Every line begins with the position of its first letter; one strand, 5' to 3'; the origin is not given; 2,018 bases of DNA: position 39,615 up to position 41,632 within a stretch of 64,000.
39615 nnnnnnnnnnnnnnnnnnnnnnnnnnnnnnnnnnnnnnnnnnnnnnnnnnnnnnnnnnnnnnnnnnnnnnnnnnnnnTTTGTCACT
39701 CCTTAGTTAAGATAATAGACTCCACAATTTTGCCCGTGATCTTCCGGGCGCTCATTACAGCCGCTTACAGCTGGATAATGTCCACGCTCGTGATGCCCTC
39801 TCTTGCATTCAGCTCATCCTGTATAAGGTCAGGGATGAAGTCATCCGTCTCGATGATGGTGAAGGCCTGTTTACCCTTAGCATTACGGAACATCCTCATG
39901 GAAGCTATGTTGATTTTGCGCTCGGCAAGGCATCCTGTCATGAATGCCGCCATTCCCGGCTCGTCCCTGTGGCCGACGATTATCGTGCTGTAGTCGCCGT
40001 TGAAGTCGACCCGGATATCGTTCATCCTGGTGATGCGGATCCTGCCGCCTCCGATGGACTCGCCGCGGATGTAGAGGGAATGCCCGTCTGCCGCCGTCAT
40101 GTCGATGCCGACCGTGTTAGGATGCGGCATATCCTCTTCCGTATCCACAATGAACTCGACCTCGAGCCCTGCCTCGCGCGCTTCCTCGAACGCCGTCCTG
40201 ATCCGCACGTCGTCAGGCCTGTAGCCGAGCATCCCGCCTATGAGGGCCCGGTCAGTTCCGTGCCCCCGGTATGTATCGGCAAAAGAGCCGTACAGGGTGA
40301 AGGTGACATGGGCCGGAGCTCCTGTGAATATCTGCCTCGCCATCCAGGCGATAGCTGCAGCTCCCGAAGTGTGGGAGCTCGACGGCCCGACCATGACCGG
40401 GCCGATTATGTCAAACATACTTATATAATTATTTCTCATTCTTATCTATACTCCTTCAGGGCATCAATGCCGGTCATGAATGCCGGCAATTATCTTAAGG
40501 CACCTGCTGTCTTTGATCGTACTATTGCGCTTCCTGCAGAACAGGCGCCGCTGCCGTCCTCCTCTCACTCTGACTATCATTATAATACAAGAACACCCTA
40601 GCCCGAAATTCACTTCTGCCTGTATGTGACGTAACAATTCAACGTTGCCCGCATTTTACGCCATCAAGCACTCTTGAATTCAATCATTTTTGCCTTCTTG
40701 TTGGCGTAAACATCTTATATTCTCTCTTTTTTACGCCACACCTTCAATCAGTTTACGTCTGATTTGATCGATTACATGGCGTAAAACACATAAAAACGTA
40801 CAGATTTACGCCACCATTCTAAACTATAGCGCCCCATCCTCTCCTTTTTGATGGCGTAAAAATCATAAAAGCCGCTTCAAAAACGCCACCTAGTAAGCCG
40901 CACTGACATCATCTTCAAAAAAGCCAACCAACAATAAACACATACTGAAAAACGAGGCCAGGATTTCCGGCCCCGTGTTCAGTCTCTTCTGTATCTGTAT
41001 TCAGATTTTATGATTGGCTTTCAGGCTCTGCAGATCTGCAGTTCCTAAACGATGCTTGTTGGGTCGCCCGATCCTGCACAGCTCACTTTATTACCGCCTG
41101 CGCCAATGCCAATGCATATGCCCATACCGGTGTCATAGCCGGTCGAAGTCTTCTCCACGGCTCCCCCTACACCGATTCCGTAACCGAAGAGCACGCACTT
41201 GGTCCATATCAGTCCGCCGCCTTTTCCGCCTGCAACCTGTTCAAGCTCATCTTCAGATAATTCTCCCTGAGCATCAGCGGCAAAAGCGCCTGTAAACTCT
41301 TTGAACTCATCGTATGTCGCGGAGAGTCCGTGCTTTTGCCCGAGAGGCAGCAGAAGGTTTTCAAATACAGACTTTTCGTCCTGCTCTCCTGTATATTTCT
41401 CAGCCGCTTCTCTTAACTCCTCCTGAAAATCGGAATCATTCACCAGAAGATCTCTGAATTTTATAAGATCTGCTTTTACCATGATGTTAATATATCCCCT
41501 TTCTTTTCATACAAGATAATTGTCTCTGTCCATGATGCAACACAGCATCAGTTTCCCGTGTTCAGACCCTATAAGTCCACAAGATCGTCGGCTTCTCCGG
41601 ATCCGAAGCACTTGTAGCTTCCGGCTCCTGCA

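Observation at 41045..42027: Two tandem Nif11-leader precursors with long glycine-rich, 3-Cys cores and no adjacent modification enzyme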

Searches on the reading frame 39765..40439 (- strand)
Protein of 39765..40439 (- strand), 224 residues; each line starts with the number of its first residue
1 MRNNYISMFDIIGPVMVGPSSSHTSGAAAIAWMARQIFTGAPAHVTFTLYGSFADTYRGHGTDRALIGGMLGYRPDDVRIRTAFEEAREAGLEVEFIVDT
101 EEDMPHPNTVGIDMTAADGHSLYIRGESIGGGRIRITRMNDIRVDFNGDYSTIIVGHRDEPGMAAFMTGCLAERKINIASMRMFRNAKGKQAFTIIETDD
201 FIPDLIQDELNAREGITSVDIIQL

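Call 7: search_protein_families(library=pfam, proteins=[window:39765-40439:-], max_evalue=0.00001)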
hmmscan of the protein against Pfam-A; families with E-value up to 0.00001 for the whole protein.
window:39765-40439:- (224 aa): 2 families
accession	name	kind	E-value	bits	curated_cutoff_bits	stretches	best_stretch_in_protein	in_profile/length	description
PF03315.21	SDH_beta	-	1.6e-16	61.5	26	1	7-99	1-97/155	Serine dehydratase beta chain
PF01842.31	ACT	-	2.2e-07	31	27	1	152-214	2-65/66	ACT domain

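Call 30: find_encoding_contigs(protein=window:39765-40439:-, flank=10000, max_places=3)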
Protein window:39765-40439:- (224 aa): no gene with exactly this product is on record in the collection.

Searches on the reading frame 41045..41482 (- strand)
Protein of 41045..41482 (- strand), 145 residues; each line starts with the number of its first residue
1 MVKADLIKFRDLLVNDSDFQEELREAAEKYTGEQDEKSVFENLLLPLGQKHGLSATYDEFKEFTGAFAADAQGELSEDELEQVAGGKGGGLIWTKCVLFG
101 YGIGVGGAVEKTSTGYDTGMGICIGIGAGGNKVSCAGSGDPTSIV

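Call 3: search_protein_families(library=pfam, proteins=[window:41045-41482:-], max_evalue=1)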
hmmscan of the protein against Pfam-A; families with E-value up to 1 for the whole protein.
window:41045-41482:- (145 aa): 3 families
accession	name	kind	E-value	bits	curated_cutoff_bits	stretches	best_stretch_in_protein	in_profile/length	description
PF04604.19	L_biotic_typeA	-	0.0032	17.7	21.7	1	74-94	14-33/50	Type-A lantibiotic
PF10439.15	Bacteriocin_IIc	-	0.11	13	27.1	1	74-130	6-57/59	Bacteriocin class II with double-glycine leader peptide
PF03047.20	ComC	-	0.24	11.7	20.4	1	74-88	12-26/31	COMC family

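Call 4: search_protein_families(library=ncbifam, proteins=[window:41045-41482:-], max_evalue=1)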
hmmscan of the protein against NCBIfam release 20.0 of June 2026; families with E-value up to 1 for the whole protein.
window:41045-41482:- (145 aa): 4 families
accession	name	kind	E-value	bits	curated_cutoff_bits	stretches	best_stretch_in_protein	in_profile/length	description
TIGR03798.1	leader_Nif11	subfamily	4.1e-05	23.7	32.3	1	47-86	35-68/68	Nif11-like leader peptide family RiPP precursor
NF038167.1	cyan_ocin_like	subfamily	0.0064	16.6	32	1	74-87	10-23/72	CTB family bacteriocin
NF040664.1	HEC_x9_TCC_lant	equivalog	0.011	15.9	46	1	74-94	2-22/39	lacticin 481 family lantibiotic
NF038034.1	lactGbeta_entB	subfamily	0.029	14.6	37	1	75-92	1-19/38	lactococcin G-beta/enterocin 1071B family bacteriocin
